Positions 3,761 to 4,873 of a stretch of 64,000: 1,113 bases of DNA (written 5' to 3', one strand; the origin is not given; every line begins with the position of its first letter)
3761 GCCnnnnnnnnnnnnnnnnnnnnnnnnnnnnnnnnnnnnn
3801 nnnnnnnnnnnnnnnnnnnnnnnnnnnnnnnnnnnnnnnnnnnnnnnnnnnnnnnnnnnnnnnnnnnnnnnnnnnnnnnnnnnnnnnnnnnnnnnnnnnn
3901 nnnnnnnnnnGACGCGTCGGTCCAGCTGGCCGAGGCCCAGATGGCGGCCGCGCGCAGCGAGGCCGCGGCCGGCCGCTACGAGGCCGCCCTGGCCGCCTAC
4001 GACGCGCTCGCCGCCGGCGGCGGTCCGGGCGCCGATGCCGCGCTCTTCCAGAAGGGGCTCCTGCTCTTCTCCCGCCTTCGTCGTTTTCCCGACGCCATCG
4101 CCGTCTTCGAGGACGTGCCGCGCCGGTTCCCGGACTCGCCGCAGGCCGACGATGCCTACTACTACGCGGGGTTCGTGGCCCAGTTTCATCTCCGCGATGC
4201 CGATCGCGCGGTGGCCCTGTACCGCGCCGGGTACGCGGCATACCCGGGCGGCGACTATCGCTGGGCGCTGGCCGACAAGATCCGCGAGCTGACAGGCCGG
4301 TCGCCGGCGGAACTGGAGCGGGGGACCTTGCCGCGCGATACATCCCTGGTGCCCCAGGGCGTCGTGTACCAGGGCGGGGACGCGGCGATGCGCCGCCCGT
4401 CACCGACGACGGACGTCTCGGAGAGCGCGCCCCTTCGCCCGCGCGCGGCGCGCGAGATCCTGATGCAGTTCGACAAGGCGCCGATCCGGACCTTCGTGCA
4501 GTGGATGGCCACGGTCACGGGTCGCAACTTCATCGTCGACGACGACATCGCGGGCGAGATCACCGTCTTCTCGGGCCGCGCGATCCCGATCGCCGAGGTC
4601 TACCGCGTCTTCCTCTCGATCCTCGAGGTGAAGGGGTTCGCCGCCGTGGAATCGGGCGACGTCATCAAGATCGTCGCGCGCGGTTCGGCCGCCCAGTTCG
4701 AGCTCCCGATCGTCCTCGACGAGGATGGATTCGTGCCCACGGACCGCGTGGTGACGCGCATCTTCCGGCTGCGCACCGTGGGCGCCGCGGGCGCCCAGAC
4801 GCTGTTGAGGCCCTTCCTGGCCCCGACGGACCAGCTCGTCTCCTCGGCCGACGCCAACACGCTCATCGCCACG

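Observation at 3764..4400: Secretin carries a ~200-aa N-terminal TPR (YbgF/BamD-like) domain ahead of N0: possible built-in pilotin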

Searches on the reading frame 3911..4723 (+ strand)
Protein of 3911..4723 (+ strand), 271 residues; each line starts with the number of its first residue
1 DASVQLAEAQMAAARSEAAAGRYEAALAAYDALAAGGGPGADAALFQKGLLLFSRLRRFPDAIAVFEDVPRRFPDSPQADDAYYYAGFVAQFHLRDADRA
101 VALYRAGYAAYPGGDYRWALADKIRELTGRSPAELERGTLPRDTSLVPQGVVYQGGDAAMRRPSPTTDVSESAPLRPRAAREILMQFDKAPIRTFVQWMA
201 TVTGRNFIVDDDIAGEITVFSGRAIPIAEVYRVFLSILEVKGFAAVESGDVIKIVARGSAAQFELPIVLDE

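Call 24: find_related_loci(query=A2, collection=genome_contigs, flank=8000)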
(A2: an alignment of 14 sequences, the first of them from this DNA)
Query A2 (271 aa) in genome_contigs; peptide patterns used: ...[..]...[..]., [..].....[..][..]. (x = any residue, [..] = any of these).
599 stretches matched a pattern (row limit reached: there are more); 506 encode a relative of the query (tblastn E <= 1e-3); the best 80 are kept; 80 distinct loci.
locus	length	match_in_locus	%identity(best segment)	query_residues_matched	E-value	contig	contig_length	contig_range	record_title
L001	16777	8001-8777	53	8-271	1e-86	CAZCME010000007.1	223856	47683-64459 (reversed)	MAG TPA_asm: uncultured bacterium isolate binchicken_co248_269 genome assembly, contig: NODE_29_length_223856_cov_9.3869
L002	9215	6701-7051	38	155-271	9e-21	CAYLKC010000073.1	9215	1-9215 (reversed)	MAG TPA_asm: uncultured Chromatiales bacterium isolate SRP193661_co1_52 genome assembly, contig: NODE_7520_length_9215_c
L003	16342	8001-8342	40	165-265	2e-20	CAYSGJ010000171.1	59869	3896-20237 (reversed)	MAG TPA_asm: uncultured Desulfobacterales bacterium isolate SRP067234_co1_278 genome assembly, contig: k99_496549, whole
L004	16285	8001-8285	51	177-271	2e-20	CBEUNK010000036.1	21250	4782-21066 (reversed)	MAG TPA_asm: uncultured Thiogranum sp. isolate SRR13309658_concoct_20 genome assembly, contig: ERZ26778863.112, whole ge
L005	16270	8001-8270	51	177-266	2e-20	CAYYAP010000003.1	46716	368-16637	MAG TPA_asm: uncultured Thiohalobacter sp. isolate binchicken_co253_150 genome assembly, contig: NODE_274_length_46716_c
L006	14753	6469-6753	51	177-271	2e-20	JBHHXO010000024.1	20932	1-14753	MAG: Thiogranum sp. isolate D_1_bin.43 NODE_712_length_20932_cov_6.152369, whole genome shotgun sequence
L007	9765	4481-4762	50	177-270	2e-20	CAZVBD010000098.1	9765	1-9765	MAG TPA_asm: uncultured Thiohalobacter sp. isolate SRP128015_co1_470 genome assembly, contig: NODE_11386_length_9765_cov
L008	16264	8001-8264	45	181-268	4e-20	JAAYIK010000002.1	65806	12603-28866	MAG: Lysobacteraceae bacterium isolate AS09scLD_84 8443_AS09, whole genome shotgun sequence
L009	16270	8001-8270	51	177-266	4e-20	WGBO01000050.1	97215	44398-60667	MAG: Gammaproteobacteria bacterium isolate S144_26 k151_393070, whole genome shotgun sequence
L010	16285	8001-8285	48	177-271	4e-20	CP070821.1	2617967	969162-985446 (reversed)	MAG: Gammaproteobacteria bacterium isolate bin114 chromosome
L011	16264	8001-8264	45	180-267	5e-20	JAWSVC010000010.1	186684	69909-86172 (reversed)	MAG: Gammaproteobacteria bacterium isolate PJM12_PHB_gam2 A6P3HBJ1_contig_39, whole genome shotgun sequence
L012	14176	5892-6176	48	177-271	6e-20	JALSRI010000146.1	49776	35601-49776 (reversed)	MAG: Thiohalobacter sp. isolate 356-308_metabat1_scaf2bin.060 356-308_scaffold_359_c1, whole genome shotgun sequence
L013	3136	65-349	49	177-271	5e-20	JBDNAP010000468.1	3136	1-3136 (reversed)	MAG: Thiogranum sp. isolate SJRS4.bin.3 k97_637606, whole genome shotgun sequence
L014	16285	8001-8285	49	177-271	6e-20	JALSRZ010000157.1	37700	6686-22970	MAG: Thiohalobacter sp. isolate 356-308_metabat2_scaf2bin.017 356-308_scaffold_583_c1, whole genome shotgun sequence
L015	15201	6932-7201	50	177-266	6e-20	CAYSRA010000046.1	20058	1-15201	MAG TPA_asm: uncultured Thiohalobacter sp. isolate binchicken_co64_45 genome assembly, contig: NODE_1852_length_20058_co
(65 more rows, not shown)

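Call 25: predict_structure(alignment_id=A2)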
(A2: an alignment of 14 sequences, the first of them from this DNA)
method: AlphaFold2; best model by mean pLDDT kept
length: 271 residues; sequences in the alignment: 14
mean_pLDDT: 78.3   pTM: 0.51
mean pLDDT of the five models: 78.3, 77.6, 76.0, 75.6, 74.3
residues with pLDDT >= 90: 85; 70-90: 130; 50-70: 10; < 50: 46
segments of 3 or more residues with pLDDT < 50: 138-169, 171-177, 265-271
pLDDT, mean of each block of 10 residues (from residue 1): 88 95 97 92 96 96 97 89 93 91 91 77 84 65 33 28 36 49 82 87 84 84 81 87 83 83 49 34
secondary structure, 60 per line:
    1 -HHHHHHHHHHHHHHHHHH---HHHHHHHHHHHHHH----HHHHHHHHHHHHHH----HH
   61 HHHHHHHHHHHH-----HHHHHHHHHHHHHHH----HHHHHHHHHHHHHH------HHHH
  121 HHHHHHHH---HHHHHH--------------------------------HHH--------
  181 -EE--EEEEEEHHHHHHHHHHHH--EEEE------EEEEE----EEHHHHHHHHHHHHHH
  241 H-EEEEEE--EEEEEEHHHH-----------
elements in order: H2-19 H23-36 H41-54 H59-72 H78-92 H97-110 H117-128 H132-137 E186-191 H192-203 E206-209 E216-220 H227-241 E243-248 E251-256 H257-260

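Call 36: search_protein_families(library=pfam, proteins=[L001:7029-7736:+, L001:4835-6385:+, L001:2154-3194:+, L001:1495-2157:+, L001:13994-15511:-], max_evalue=0.01)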
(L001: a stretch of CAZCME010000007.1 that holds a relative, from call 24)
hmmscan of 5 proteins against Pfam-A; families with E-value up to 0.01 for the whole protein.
L001:7029-7736:+ (235 aa): 0 families

L001:4835-6385:+ (516 aa): 8 families
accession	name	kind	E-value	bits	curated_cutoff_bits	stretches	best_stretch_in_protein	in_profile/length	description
PF07719.23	TPR_2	-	6.9e-07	29.3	27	0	474-507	1-34/34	Tetratricopeptide repeat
PF23914.1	TPR_CcmH_CycH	-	4.7e-06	27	42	1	469-510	45-86/158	Cytochrome c-type biogenesis protein H TPR domain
PF13414.12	TPR_11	-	3.3e-05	23.9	26.8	1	428-451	16-39/42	TPR repeat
PF13432.12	TPR_16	-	4.6e-05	24.2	32.7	1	456-506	13-63/65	Tetratricopeptide repeat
PF13431.12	TPR_17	-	5.1e-05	23.7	24.4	1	428-453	1-26/34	Tetratricopeptide repeat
PF14559.12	TPR_19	-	9.1e-05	23.1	25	1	426-479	11-64/68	Tetratricopeptide repeat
PF13428.12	TPR_14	-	0.00014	22.6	23.5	0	442-481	3-42/44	Tetratricopeptide repeat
PF00515.34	TPR_1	-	0.0011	19.1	27.8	0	442-466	3-27/34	Tetratricopeptide repeat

L001:2154-3194:+ (346 aa): 2 families
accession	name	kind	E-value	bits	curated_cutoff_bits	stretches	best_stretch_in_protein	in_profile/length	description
PF03102.20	NeuB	-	1.3e-91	306.8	22.1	1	35-274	1-241/241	NeuB family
PF08666.17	SAF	-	1.8e-11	44.8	21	1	288-346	1-63/63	SAF domain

L001:1495-2157:+ (220 aa): 3 families
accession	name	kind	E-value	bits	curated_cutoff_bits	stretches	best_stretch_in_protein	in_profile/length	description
PF04002.20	RadC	-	1.6e-36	125.3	22.1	1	110-218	13-121/121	RadC-like JAB domain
PF20582.4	UPF0758_N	-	1.4e-20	73.6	27.1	1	4-79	1-77/77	UPF0758 N-terminal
PF14464.11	Prok-JAB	-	0.00035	20.9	25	1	137-195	35-95/114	Prokaryotic homologs of the JAB domain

L001:13994-15511:- (505 aa): 5 families
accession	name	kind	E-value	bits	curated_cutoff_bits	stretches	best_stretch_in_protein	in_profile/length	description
PF00639.27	Rotamase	-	7.3e-33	113.9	21.7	2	338-449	12-96/97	PPIC-type PPIASE domain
PF13616.12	Rotamase_3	-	2.5e-28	99.4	22.5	2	214-311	14-110/116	PPIC-type PPIASE domain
PF13624.11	SurA_N_3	-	9.3e-19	68.3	27.2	1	1-155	1-161/162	SurA-like N-terminal domain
PF13145.12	Rotamase_2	-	7.3e-15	56.3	27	2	200-328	7-120/121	PPIC-type PPIASE domain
PF13623.11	SurA_N_2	-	1.5e-14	54.6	28.5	1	2-129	1-143/145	SurA-like N-terminal domain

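Call 38: find_homologous_proteins(query=A2, max_evalue=0.00001)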
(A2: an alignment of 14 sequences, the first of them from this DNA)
Query A2 (14 sequences) (271 aa, profile of the alignment): 4 proteins with E <= 0.00001 among 8000 candidates.
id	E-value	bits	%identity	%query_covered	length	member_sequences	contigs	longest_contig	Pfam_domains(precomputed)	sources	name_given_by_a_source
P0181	1.0e-18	86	46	30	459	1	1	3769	PF21305.3,PF03958.23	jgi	jgi:general secretion pathway protein D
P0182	9.3e-17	80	45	28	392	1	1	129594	PF21305.3,PF03958.23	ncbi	ncbi:MAG: secretin N-terminal domain-containing protein, partial [Candidatus Binatia bacterium]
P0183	1.6e-12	66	41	30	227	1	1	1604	PF21305.3,PF03958.23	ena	-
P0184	3.6e-7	48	30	38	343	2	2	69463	PF13428.13,PF07719.24,PF13174.13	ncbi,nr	ncbi:MAG: hypothetical protein CSA65_06685 [Proteobacteria bacterium]|nr:MAG: hypothetical protein C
